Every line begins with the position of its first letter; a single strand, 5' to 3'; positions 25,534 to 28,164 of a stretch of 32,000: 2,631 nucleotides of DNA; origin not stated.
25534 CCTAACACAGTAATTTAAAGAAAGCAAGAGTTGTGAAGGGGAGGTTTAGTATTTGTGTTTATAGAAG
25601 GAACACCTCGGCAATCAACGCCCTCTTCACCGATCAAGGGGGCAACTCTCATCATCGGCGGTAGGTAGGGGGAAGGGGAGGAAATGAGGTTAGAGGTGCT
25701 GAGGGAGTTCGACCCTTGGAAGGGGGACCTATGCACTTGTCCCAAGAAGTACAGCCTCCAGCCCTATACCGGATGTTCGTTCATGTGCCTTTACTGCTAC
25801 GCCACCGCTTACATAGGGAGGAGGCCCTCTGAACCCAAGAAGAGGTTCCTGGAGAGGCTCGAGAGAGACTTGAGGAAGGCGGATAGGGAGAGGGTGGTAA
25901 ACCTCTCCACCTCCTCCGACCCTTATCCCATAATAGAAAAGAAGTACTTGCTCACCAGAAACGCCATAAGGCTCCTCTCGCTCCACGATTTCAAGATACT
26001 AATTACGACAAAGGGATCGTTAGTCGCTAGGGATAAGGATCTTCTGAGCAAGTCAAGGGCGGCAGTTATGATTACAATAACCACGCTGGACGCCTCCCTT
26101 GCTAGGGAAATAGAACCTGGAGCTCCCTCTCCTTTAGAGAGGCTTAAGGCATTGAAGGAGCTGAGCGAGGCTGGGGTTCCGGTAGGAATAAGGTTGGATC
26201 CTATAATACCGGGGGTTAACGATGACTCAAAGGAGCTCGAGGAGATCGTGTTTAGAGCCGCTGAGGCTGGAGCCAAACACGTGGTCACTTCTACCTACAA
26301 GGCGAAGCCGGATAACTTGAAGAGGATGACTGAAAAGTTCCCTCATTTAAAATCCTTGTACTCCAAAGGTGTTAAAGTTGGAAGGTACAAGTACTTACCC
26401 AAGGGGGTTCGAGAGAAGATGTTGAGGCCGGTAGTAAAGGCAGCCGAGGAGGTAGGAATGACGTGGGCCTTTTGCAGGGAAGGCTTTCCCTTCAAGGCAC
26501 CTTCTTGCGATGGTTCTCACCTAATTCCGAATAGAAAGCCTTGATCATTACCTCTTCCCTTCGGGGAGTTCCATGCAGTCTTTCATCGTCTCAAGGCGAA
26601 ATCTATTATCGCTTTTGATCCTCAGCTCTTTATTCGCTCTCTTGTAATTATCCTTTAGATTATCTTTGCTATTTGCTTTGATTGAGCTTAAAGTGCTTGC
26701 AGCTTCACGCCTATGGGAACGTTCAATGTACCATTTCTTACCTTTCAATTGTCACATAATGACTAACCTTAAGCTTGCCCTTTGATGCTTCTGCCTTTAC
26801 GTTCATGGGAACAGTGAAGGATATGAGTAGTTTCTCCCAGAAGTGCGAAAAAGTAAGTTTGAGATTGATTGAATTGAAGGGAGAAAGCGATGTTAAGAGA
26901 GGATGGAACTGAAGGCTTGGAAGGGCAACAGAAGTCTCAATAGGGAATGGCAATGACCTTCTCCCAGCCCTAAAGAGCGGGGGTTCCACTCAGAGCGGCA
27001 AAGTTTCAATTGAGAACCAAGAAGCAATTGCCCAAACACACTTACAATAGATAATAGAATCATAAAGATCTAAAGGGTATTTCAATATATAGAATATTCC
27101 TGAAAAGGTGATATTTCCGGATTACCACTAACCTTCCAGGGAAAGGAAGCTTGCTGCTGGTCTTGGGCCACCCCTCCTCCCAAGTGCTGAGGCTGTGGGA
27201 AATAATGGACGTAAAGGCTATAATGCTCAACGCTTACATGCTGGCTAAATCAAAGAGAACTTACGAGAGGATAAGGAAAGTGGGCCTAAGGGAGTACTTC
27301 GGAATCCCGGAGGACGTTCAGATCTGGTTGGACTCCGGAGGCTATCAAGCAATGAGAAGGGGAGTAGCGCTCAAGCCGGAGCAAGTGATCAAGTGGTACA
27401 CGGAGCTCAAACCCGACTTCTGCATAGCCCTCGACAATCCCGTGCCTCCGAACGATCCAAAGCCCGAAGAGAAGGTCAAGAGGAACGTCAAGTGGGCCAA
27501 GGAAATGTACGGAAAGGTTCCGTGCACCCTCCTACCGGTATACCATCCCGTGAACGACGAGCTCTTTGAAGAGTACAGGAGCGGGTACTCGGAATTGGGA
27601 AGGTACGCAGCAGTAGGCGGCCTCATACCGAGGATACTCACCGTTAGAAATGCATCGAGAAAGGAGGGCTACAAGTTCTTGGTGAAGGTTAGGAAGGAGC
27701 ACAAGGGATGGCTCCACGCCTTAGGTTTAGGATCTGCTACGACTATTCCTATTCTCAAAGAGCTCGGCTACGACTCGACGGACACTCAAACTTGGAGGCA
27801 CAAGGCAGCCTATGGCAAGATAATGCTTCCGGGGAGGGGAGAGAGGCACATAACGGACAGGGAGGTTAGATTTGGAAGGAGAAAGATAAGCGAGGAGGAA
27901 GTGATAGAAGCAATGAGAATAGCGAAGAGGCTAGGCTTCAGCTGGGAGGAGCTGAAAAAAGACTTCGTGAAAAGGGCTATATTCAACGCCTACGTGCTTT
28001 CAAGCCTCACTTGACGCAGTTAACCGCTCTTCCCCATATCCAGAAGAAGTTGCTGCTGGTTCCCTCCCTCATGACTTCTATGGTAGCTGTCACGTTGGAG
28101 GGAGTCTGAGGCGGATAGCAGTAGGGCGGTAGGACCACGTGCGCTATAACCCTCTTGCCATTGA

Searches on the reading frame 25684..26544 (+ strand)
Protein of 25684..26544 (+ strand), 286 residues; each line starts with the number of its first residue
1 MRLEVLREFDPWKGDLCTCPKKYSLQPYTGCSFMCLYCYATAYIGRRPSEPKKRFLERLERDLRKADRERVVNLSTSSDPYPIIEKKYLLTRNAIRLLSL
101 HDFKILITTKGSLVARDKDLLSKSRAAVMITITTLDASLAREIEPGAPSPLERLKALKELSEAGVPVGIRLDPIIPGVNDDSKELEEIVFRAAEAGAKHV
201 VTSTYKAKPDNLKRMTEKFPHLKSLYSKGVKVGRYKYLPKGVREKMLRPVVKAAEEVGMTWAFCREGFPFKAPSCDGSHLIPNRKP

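Call 26: search_protein_families(library=pfam, proteins=[window:25684-26544:+], max_evalue=0.01)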
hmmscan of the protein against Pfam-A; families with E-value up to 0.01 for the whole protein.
window:25684-26544:+ (286 aa): 4 families
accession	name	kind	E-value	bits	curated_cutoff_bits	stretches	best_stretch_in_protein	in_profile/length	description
PF04055.27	Radical_SAM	-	4.4e-16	59.9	29.5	1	26-184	2-161/166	Radical SAM superfamily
PF08902.16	DUF1848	-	3.4e-08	34.1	30.5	1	119-268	66-203/262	Domain of unknown function (DUF1848)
PF20903.3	SPL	-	0.00034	20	27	1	22-176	78-235/338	Spore photoproduct lyase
PF24613.1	EGF_Hmr-1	-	0.0031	17.7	27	1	10-23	19-32/45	Cadherin-related hmr-1, EGF domain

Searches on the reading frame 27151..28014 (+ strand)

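Call 26: search_protein_families(library=pfam, proteins=[window:27151-28014:+], max_evalue=0.01)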
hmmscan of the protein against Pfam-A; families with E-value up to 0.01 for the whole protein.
window:27151-28014:+ (287 aa): 2 families
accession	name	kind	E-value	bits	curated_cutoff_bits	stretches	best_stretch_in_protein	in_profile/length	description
PF01702.25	TGT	-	8.9e-12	45.2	26.3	1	19-247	40-289/357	Queuine tRNA-ribosyltransferase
PF04055.27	Radical_SAM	-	0.001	19.7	29.5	0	237-264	114-142/166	Radical SAM superfamily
